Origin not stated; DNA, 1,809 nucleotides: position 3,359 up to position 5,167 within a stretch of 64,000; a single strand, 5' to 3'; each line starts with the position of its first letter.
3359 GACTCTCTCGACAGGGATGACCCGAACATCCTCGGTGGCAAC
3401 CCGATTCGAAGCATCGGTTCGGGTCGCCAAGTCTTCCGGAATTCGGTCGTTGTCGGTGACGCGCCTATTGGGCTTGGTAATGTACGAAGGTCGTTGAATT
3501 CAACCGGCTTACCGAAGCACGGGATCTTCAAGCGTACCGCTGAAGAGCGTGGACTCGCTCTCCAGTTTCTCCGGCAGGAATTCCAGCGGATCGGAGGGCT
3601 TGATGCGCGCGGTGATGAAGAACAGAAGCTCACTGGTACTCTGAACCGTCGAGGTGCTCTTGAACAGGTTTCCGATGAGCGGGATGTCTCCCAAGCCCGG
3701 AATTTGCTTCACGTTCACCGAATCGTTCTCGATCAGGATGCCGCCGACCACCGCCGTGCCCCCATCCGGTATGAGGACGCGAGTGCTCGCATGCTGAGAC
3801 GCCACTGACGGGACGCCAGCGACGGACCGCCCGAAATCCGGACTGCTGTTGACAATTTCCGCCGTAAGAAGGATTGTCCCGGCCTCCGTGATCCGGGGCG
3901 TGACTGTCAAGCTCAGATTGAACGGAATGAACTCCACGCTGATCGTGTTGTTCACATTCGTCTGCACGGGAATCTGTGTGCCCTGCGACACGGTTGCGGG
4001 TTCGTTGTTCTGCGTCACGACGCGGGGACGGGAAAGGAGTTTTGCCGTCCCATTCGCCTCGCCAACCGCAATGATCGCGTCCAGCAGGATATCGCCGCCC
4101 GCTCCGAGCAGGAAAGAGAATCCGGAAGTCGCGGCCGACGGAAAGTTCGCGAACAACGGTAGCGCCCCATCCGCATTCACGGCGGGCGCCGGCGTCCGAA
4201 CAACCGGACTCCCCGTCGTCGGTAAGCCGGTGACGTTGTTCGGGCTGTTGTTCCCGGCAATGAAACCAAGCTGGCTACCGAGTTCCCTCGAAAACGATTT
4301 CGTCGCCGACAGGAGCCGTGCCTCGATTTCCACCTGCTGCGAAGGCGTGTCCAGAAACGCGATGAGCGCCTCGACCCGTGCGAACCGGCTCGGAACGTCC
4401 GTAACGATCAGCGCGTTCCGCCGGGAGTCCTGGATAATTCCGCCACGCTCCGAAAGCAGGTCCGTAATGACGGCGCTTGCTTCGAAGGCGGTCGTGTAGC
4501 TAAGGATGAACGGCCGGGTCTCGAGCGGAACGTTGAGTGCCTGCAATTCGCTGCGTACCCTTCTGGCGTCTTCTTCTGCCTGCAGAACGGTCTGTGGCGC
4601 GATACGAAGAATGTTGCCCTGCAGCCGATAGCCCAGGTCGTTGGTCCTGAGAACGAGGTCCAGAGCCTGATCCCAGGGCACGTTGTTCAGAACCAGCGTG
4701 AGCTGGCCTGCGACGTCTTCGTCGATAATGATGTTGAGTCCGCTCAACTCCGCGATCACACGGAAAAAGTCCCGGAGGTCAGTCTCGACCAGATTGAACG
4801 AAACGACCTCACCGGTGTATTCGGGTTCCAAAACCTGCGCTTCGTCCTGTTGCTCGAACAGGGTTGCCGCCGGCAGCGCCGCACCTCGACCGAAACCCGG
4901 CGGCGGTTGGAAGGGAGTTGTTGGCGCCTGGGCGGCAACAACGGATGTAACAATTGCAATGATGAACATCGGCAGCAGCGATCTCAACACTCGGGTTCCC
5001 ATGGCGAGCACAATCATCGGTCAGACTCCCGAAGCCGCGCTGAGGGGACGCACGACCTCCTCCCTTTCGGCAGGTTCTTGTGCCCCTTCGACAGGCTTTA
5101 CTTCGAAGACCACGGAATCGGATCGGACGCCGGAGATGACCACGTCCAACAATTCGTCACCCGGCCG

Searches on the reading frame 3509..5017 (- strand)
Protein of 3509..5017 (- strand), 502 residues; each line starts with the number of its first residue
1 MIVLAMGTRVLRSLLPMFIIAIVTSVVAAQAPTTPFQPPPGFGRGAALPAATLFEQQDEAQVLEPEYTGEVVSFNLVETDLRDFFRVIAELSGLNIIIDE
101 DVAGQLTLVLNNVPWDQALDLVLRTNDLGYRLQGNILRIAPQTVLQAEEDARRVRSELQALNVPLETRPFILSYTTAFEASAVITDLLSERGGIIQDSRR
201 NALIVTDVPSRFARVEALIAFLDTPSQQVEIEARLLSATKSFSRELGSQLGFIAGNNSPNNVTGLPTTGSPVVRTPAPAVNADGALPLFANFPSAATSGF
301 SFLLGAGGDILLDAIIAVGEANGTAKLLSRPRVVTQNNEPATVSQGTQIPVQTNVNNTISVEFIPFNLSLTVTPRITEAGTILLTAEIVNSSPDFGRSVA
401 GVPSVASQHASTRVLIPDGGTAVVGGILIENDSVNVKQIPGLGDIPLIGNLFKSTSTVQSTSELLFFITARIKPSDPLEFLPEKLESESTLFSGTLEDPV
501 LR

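Call 51: search_protein_families(library=pfam, proteins=[window:3509-5017:-], max_evalue=0.001)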
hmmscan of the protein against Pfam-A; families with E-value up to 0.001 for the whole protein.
window:3509-5017:- (502 aa): 4 families
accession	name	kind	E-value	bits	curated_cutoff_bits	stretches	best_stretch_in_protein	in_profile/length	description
PF00263.26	Secretin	-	3e-41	141.2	27.5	1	320-472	3-167/169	Bacterial type II and III secretion system protein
PF07660.19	STN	-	7.5e-11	42.1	28.4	1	94-142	1-52/52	Secretin and TonB N terminus short domain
PF03958.22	Secretin_N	-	1.5e-09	38.4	28.2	1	171-228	5-69/69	Bacterial type II/III secretion system short domain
PF21305.2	type_II_gspD_N0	-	1.1e-06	28.8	27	1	75-121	2-49/71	GspD-like, N0 domain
